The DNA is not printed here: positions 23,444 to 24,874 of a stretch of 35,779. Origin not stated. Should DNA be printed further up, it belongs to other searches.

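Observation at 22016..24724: Four-gene non-canonical module sits between mraY and ftsW, where murD normally lies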

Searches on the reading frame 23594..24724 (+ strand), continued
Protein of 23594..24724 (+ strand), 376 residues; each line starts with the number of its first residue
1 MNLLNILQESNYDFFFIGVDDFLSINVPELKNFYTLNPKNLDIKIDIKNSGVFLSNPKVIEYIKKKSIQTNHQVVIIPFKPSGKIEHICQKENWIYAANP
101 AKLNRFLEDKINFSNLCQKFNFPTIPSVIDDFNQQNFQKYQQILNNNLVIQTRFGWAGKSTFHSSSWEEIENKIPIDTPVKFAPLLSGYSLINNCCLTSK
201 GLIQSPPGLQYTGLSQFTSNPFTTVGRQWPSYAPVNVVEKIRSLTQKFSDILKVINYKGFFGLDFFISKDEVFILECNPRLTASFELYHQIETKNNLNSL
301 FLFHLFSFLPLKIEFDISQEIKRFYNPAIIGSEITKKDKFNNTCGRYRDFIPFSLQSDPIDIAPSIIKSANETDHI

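Call 26: fold_search(model_id=the predicted structure, library=pdb)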
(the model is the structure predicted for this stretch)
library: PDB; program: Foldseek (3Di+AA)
matches with E <= 10: 1115; with E <= 0.001: 623
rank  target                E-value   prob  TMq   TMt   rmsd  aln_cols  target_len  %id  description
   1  4m9u                  2.8e-16  1.00  0.62  0.63   6.2       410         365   15  The crystal structure of phosphoribosylaminoimidazole carboxylase ATPase subunit of Francisella tularensis subsp. tulare (released 2013-08-28)
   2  4mam_A                4.3e-16  1.00  0.56  0.57   5.1       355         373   15  The crystal structure of phosphoribosylaminoimidazole carboxylase ATPase subunit of Francisella tularensis subsp. tula (released 2013-08-28)
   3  4ma0                  4.9e-16  1.00  0.57  0.58   5.1       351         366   15  The crystal structure of phosphoribosylaminoimidazole carboxylase ATPase subunit of Francisella tularensis subsp. tulare (released 2013-08-28)
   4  4ma5                  2.6e-15  1.00  0.61  0.63   5.8       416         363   14  The crystal structure of phosphoribosylaminoimidazole carboxylase ATPase subunit of Francisella tularensis subsp. tulare (released 2013-08-28)
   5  7zz4                  5.8e-15  1.00  0.60  0.50   5.7       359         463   12  Cryo-EM structure of "BC closed" conformation of Lactococcus lactis pyruvate carboxylase with acetyl-CoA (released 2022-10-12)
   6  7zz3_C                1.2e-14  1.00  0.56  0.23   6.5       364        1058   11  Cryo-EM structure of "BC react" conformation of Lactococcus lactis pyruvate carboxylase with acetyl-CoA (released 2022-10-12)
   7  1eyz_A                1.5e-14  1.00  0.55  0.53   5.8       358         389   12  STRUCTURE OF ESCHERICHIA COLI PURT-ENCODED GLYCINAMIDE RIBONUCLEOTIDE TRANSFORMYLASE COMPLEXED WITH MG AND AMPPNP (released 2000-08-02)
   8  5vyz_A                2.7e-14  1.00  0.58  0.22   6.0       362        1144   12  Crystal structure of Lactococcus lactis pyruvate carboxylase in complex with cyclic-di-AMP (released 2017-08-16)
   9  7zyy_A                2.9e-14  1.00  0.57  0.23   6.5       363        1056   11  Cryo-EM structure of Lactococcus lactis pyruvate carboxylase with acetyl-CoA (released 2022-10-12)
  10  1kj9_B                3.1e-14  1.00  0.56  0.54   5.5       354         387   12  Crystal structure of purt-encoded glycinamide ribonucleotide transformylase complexed with Mg-ATP (released 2002-06-28)
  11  1kjj_B                3.5e-14  1.00  0.52  0.51   5.4       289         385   12  Crystal structure of glycniamide ribonucleotide transformylase in complex with Mg-ATP-gamma-S (released 2002-06-28)
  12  7zz8_B                3.7e-14  1.00  0.58  0.23   5.1       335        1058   12  Cryo-EM structure of Lactococcus lactis pyruvate carboxylase with acetyl-CoA and cyclic di-AMP (released 2022-10-12)
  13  1kj8_A                4.2e-14  1.00  0.53  0.52   6.3       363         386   11  Crystal Structure of PurT-Encoded Glycinamide Ribonucleotide Transformylase in Complex with Mg-ATP and GAR (released 2002-06-28)
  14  3hb9_C                4.5e-14  1.00  0.58  0.23   6.2       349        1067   14  Crystal Structure of S. aureus Pyruvate Carboxylase A610T Mutant (released 2009-06-30)
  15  5vyz_B                5.1e-14  1.00  0.55  0.21   6.5       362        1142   12  Crystal structure of Lactococcus lactis pyruvate carboxylase in complex with cyclic-di-AMP (released 2017-08-16)
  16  1kj8_B                6.1e-14  1.00  0.55  0.54   5.6       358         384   11  Crystal Structure of PurT-Encoded Glycinamide Ribonucleotide Transformylase in Complex with Mg-ATP and GAR (released 2002-06-28)
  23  1kjq_A                1.3e-13  1.00  0.53  0.52   6.1       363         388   10  Crystal structure of glycinamide ribonucleotide transformylase in complex with Mg-ADP (released 2002-06-28)
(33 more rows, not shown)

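Call 41: search_protein_representatives(alignment_id=A1)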
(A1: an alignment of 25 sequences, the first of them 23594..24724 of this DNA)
Query: 25 sequences, 372 profile positions. Proteins with E-value up to 0.001 (for the whole library): 2002; up to 1e-10: 960; up to 1e-30: 221. The best 150 are listed.
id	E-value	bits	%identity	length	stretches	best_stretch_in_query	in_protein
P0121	1.0e-167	574.1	-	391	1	2-370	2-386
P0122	1.5e-152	524.2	-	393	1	2-371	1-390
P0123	3.1e-149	513.3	-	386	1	2-360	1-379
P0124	6.7e-131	453.0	-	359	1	4-370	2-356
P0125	1.0e-130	452.4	-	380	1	2-369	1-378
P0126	8.3e-130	449.4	-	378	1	6-344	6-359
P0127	4.7e-125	433.8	-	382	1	3-355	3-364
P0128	4.1e-124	430.7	-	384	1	2-369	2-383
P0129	3.7e-123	427.5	-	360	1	10-359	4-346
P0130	2.2e-121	421.6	-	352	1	11-354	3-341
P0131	5.6e-113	394.0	-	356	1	3-342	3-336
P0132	5.4e-107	374.3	-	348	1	5-347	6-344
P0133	2.8e-103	362.1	-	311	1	3-291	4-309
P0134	1.1e-96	340.5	-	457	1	3-341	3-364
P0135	2.3e-88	313.0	-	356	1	3-360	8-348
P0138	3.6e-82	292.6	-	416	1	12-340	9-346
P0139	7.3e-76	271.9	-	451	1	31-337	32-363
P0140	3.4e-74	266.4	-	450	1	34-346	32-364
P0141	1.4e-73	264.3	-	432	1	29-358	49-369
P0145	3.9e-70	253.0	-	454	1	40-317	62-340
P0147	5.5e-67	242.7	-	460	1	31-343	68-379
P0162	1.2e-60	221.8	-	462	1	3-323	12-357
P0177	1.7e-51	191.7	-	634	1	48-320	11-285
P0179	5.5e-51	190.0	-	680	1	41-342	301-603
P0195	2.2e-47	178.2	-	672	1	48-341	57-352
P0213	3.7e-42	161.0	-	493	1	30-342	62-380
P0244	1.5e-37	145.7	-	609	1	51-318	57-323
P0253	9.8e-37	143.1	-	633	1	39-295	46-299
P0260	3.2e-36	141.4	-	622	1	14-337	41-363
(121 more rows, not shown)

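Call 42: search_protein_families(library=ncbifam, proteins=[P0134, P0138, P0139, P0140, P0141, P0145, P0147, P0162, P0179, P0213], max_evalue=0.00001)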
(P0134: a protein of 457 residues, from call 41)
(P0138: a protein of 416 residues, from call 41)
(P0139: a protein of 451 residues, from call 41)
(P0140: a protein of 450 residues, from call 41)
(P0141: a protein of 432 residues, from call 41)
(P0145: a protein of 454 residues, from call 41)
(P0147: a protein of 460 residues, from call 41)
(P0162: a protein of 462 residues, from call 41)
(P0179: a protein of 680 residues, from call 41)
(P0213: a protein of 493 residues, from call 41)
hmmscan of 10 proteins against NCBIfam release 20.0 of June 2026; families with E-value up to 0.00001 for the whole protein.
P0134 (457 aa): 3 families
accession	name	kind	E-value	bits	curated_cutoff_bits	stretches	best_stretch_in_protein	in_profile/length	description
NF005096.0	PRK06524.1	equivalog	5.1e-39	133.7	684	1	23-404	39-427/493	biotin carboxylase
TIGR01369.1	CPSaseII_lrg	equivalog_domain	1e-08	33.4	1027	1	127-312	665-849/1052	carbamoyl-phosphate synthase (glutamine-hydrolyzing) large subunit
NF005315.0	PRK06849.1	equivalog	8e-07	28.4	406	0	265-312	237-284/389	hypothetical protein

P0138 (416 aa): 3 families
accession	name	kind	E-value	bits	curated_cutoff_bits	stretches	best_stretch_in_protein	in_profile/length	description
NF005096.0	PRK06524.1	equivalog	7.3e-25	87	684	1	65-321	89-352/493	biotin carboxylase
NF005315.0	PRK06849.1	equivalog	1e-09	37.9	406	1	259-335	243-312/389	hypothetical protein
TIGR01369.1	CPSaseII_lrg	equivalog_domain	4e-07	28.1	1027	0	243-300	796-849/1052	carbamoyl-phosphate synthase (glutamine-hydrolyzing) large subunit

P0139 (451 aa): 3 families
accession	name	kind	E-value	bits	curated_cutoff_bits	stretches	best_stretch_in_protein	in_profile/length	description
NF005096.0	PRK06524.1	equivalog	8.9e-22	76.8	684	1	75-379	88-402/493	biotin carboxylase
NF005315.0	PRK06849.1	equivalog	8.8e-07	28.2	406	1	261-352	234-318/389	hypothetical protein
TIGR01369.1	CPSaseII_lrg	equivalog_domain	6e-06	24.2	1027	0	110-213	106-208/1052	carbamoyl-phosphate synthase (glutamine-hydrolyzing) large subunit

P0140 (450 aa): 5 families
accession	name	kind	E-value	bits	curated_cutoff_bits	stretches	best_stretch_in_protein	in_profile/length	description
NF005096.0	PRK06524.1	equivalog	4.5e-46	157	684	1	72-395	89-422/493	biotin carboxylase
NF005525.0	PRK07178.1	equivalog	1.1e-06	27.6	768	0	85-179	72-167/471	acetyl-CoA carboxylase biotin carboxylase subunit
TIGR00514.1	accC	equivalog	2e-06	26.9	626.5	0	90-191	78-180/449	acetyl-CoA carboxylase biotin carboxylase subunit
NF006367.0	PRK08591.1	subfamily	3.6e-06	26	597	0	89-191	77-180/451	acetyl-CoA carboxylase biotin carboxylase subunit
TIGR01369.1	CPSaseII_lrg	equivalog_domain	4.6e-06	24.6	1027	1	108-313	650-851/1052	carbamoyl-phosphate synthase (glutamine-hydrolyzing) large subunit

P0141 (432 aa): 2 families
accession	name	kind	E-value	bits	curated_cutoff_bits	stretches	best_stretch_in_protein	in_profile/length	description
NF005096.0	PRK06524.1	equivalog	3e-24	85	684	1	69-328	86-353/493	biotin carboxylase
NF005315.0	PRK06849.1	equivalog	2.7e-06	26.7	406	1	267-354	245-328/389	hypothetical protein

P0145 (454 aa): 12 families
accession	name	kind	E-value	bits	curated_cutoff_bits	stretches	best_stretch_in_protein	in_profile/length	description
NF005096.0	PRK06524.1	equivalog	2.2e-29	101.9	684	1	73-349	88-370/493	biotin carboxylase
TIGR01369.1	CPSaseII_lrg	equivalog_domain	3.6e-08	31.5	1027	1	112-332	652-865/1052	carbamoyl-phosphate synthase (glutamine-hydrolyzing) large subunit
NF053643.1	Ddl_archaea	equivalog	3.8e-08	32.7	500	1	123-304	100-272/367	putative pseudomurein biosynthesis ATP-grasp protein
NF009554.0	PRK12999.1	equivalog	2.6e-07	28.8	965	0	107-190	97-183/1147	pyruvate carboxylase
NF004679.0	PRK06019.1-5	equivalog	2.8e-07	29.7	326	1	125-303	95-267/376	5-(carboxyamino)imidazole ribonucleotide synthase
NF006367.0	PRK08591.1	subfamily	1.3e-06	27.4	597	0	106-190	92-179/451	acetyl-CoA carboxylase biotin carboxylase subunit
TIGR00768.1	rimK_fam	subfamily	3e-06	26.8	143.4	1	107-302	66-253/276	RimK family alpha-L-glutamate ligase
TIGR01205.1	D_ala_D_alaTIGR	subfamily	3.6e-06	26.2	245.65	1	129-329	106-314/318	D-alanine--D-alanine ligase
NF005315.0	PRK06849.1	equivalog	4.6e-06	25.9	406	0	265-311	238-283/389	hypothetical protein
NF003671.0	PRK05294.1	equivalog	5.9e-06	24.2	599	0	108-191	107-191/1058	carbamoyl-phosphate synthase large subunit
TIGR01161.1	purK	equivalog_domain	6.7e-06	25.6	318.4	0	120-304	89-266/362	5-(carboxyamino)imidazole ribonucleotide synthase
TIGR00514.1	accC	equivalog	7e-06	25.1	626.5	0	107-190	93-179/449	acetyl-CoA carboxylase biotin carboxylase subunit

P0147 (460 aa): 6 families
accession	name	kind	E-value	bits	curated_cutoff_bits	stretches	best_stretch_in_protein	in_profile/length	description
NF005096.0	PRK06524.1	equivalog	2.9e-25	88.3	684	1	83-352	83-355/493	biotin carboxylase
TIGR01369.1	CPSaseII_lrg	equivalog_domain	1.2e-11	43.1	1027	1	127-401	652-923/1052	carbamoyl-phosphate synthase (glutamine-hydrolyzing) large subunit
TIGR00768.1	rimK_fam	subfamily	7.7e-11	41.9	143.4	1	143-215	86-157/276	RimK family alpha-L-glutamate ligase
NF053643.1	Ddl_archaea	equivalog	3.9e-09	36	500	1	144-320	106-272/367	putative pseudomurein biosynthesis ATP-grasp protein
NF003671.0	PRK05294.1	equivalog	3.5e-08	31.5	599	0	267-327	790-845/1058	carbamoyl-phosphate synthase large subunit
TIGR02144.1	LysX_arch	equivalog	8.7e-07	28.3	275.6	1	143-211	86-153/281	lysine biosynthesis protein LysX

P0162 (462 aa): 2 families
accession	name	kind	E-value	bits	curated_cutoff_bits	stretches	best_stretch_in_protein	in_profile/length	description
NF005096.0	PRK06524.1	equivalog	1.6e-46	158.4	684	1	15-388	24-399/493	biotin carboxylase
TIGR01369.1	CPSaseII_lrg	equivalog_domain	3.2e-06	25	1027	1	114-323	644-849/1052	carbamoyl-phosphate synthase (glutamine-hydrolyzing) large subunit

P0179 (680 aa): 7 families
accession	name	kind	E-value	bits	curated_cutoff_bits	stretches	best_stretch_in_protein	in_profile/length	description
NF005096.0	PRK06524.1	equivalog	3.6e-37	127.6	684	1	313-620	89-403/493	biotin carboxylase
NF004170.0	PRK05638.1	equivalog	1.6e-10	40.1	421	1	1-202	130-338/442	threonine synthase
NF005315.0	PRK06849.1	equivalog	8.6e-07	28.3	406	1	501-551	237-284/389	hypothetical protein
NF006205.0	PRK08329.1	equivalog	1.7e-06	27.3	358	1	2-199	123-323/347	threonine synthase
TIGR01369.1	CPSaseII_lrg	equivalog_domain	2.1e-06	25.6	1027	1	353-553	656-851/1052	carbamoyl-phosphate synthase (glutamine-hydrolyzing) large subunit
NF005035.0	PRK06450.1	equivalog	7.5e-06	25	301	0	1-195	115-317/338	threonine synthase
NF006050.0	PRK08197.1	equivalog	7.7e-06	24.9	303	0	38-197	186-359/406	threonine synthase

P0213 (493 aa): 15 families
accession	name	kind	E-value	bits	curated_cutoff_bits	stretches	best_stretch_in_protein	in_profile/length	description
NF005096.0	PRK06524.1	equivalog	2.4e-57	194.2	684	1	3-460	14-466/493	biotin carboxylase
NF004085.0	PRK05586.1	equivalog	3e-11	42.9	723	1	99-222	79-206/448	acetyl-CoA carboxylase biotin carboxylase subunit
NF006286.0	PRK08462.1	equivalog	6.8e-10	38.4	740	1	108-222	90-208/445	acetyl-CoA carboxylase biotin carboxylase subunit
TIGR00514.1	accC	equivalog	1.3e-09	37.4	626.5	1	104-222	84-206/449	acetyl-CoA carboxylase biotin carboxylase subunit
NF006367.0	PRK08591.1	subfamily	1.4e-09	37.2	597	1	104-221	84-205/451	acetyl-CoA carboxylase biotin carboxylase subunit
TIGR01235.1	pyruv_carbox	equivalog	1.3e-08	32.9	1114.45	1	121-222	100-206/1143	pyruvate carboxylase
NF009554.0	PRK12999.1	equivalog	1.6e-08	32.8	965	1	114-220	98-208/1147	pyruvate carboxylase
TIGR01369.1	CPSaseII_lrg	equivalog_domain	3.6e-08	31.5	1027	1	133-330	666-851/1052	carbamoyl-phosphate synthase (glutamine-hydrolyzing) large subunit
NF004679.0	PRK06019.1-5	equivalog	1e-07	31.1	326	0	125-220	88-181/376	5-(carboxyamino)imidazole ribonucleotide synthase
NF006406.0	PRK08654.1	equivalog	1.3e-07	30.5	739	1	109-222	89-206/499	acetyl-CoA carboxylase biotin carboxylase subunit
NF047900.1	AspMetLigLdmS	equivalog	1.2e-06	27.6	475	1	135-327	126-305/383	L-aspartate--L-methionine ligase LdmS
NF009471.0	PRK12833.1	equivalog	1.4e-06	27.2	686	0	126-219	108-206/467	acetyl-CoA carboxylase biotin carboxylase subunit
NF003671.0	PRK05294.1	equivalog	2.8e-06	25.3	599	0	130-221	122-212/1058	carbamoyl-phosphate synthase large subunit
NF053643.1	Ddl_archaea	equivalog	5.9e-06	25.5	500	0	289-322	241-274/367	putative pseudomurein biosynthesis ATP-grasp protein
NF006287.0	PRK08463.1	equivalog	6.7e-06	25.2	775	0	117-222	96-206/479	acetyl-CoA carboxylase subunit A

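Call 43: search_protein_families(library=pfam, proteins=[P0179, P0177, P0195, P0244, P0253, P0260, P0213, P0140, P0162, P0134], max_evalue=0.001)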
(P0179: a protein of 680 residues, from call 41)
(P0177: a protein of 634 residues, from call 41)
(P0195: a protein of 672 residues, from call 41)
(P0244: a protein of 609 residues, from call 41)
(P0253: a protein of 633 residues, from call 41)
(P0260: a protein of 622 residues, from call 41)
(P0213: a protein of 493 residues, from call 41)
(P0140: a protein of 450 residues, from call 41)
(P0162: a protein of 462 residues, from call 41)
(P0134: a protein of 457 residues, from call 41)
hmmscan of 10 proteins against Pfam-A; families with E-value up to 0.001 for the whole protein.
P0179 (680 aa): 3 families
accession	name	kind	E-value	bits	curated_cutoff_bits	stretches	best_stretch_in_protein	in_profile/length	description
PF00291.31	PALP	-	1e-16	61.6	35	1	1-215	73-295/295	Pyridoxal-phosphate dependent enzyme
PF14397.11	ATPgrasp_ST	-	1.9e-05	24.5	31.4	0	350-432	5-90/278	Sugar-transfer associated ATP-grasp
PF02655.19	ATP-grasp_3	-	2e-05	25.1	23.2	1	411-546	40-160/160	ATP-grasp domain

P0177 (634 aa): 3 families
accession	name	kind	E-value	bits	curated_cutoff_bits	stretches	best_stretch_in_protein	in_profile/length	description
PF00877.26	NLPC_P60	-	1.3e-19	70.6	23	1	527-619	2-93/105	NlpC/P60 family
PF02655.19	ATP-grasp_3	-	3.4e-14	53.7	23.2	1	68-249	2-160/160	ATP-grasp domain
PF14398.11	ATPgrasp_YheCD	-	9.4e-05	22.2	26.8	1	200-252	180-233/255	YheC/D like ATP-grasp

P0195 (672 aa): 3 families
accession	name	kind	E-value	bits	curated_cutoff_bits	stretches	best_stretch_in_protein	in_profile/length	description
PF00877.26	NLPC_P60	-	3.5e-17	62.7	23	1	565-660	2-95/105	NlpC/P60 family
PF02655.19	ATP-grasp_3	-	6.6e-12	46.2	23.2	1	114-294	2-159/160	ATP-grasp domain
PF14397.11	ATPgrasp_ST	-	7.2e-05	22.6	31.4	0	103-175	9-84/278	Sugar-transfer associated ATP-grasp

P0244 (609 aa): 3 families
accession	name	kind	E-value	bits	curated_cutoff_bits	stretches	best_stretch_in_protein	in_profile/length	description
PF00877.26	NLPC_P60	-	3e-17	63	23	1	504-589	2-88/105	NlpC/P60 family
PF02655.19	ATP-grasp_3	-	2.4e-14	54.2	23.2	1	110-287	2-160/160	ATP-grasp domain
PF14397.11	ATPgrasp_ST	-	0.0002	21.1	31.4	0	248-289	218-261/278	Sugar-transfer associated ATP-grasp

P0253 (633 aa): 2 families
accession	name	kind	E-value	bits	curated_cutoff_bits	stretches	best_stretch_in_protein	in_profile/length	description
PF00877.26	NLPC_P60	-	6.1e-17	62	23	1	528-616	2-89/105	NlpC/P60 family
PF02655.19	ATP-grasp_3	-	1.4e-08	35.4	23.2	1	111-288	2-160/160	ATP-grasp domain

P0260 (622 aa): 7 families
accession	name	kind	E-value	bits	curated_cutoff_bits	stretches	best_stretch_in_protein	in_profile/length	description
PF00583.31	Acetyltransf_1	-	4.1e-18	66.2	20.7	1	493-601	11-116/116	Acetyltransferase (GNAT) family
PF13508.13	Acetyltransf_7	-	3.3e-14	53.4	27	1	516-602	2-83/84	Acetyltransferase (GNAT) domain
PF13673.13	Acetyltransf_10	-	6.3e-12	46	23.6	1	507-621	21-127/128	Acetyltransferase (GNAT) domain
PF02655.19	ATP-grasp_3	-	3.9e-07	30.7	23.2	1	150-311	20-160/160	ATP-grasp domain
PF13302.13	Acetyltransf_3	-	1.3e-06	29.6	25.4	1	470-601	2-137/138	Acetyltransferase (GNAT) domain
PF08445.16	FR47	-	9.9e-06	25.9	22.1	1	545-608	22-84/86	FR47-like protein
PF13527.13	Acetyltransf_9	-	7.3e-05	23.2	25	1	536-601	61-124/127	Acetyltransferase (GNAT) domain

P0213 (493 aa): 3 families
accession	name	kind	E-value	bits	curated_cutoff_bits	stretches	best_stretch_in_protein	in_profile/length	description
PF02786.22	CPSase_L_D2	-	8.1e-10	39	19.8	1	137-222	2-92/211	Carbamoyl-phosphate synthase L chain, ATP binding domain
PF02655.19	ATP-grasp_3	-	4.9e-09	36.9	23.2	1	135-323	2-160/160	ATP-grasp domain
PF02222.28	ATP-grasp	-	1.9e-07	31.4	27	0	162-220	20-77/179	ATP-grasp domain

P0140 (450 aa): 1 family
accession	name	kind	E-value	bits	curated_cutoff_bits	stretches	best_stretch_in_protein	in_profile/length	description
PF02655.19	ATP-grasp_3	-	0.00025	21.6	23.2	1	126-306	2-160/160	ATP-grasp domain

P0162 (462 aa): 1 family
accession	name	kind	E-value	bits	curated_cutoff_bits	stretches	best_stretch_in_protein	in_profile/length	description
PF02655.19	ATP-grasp_3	-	1.2e-06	29.1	23.2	1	139-318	3-160/160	ATP-grasp domain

P0134 (457 aa): 3 families
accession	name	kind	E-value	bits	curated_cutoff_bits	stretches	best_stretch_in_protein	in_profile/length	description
PF02655.19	ATP-grasp_3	-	2.8e-09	37.7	23.2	1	130-307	2-160/160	ATP-grasp domain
PF02786.22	CPSase_L_D2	-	4.5e-05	23.5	19.8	0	253-307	128-183/211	Carbamoyl-phosphate synthase L chain, ATP binding domain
PF14397.11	ATPgrasp_ST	-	0.00013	21.7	31.4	0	276-307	227-259/278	Sugar-transfer associated ATP-grasp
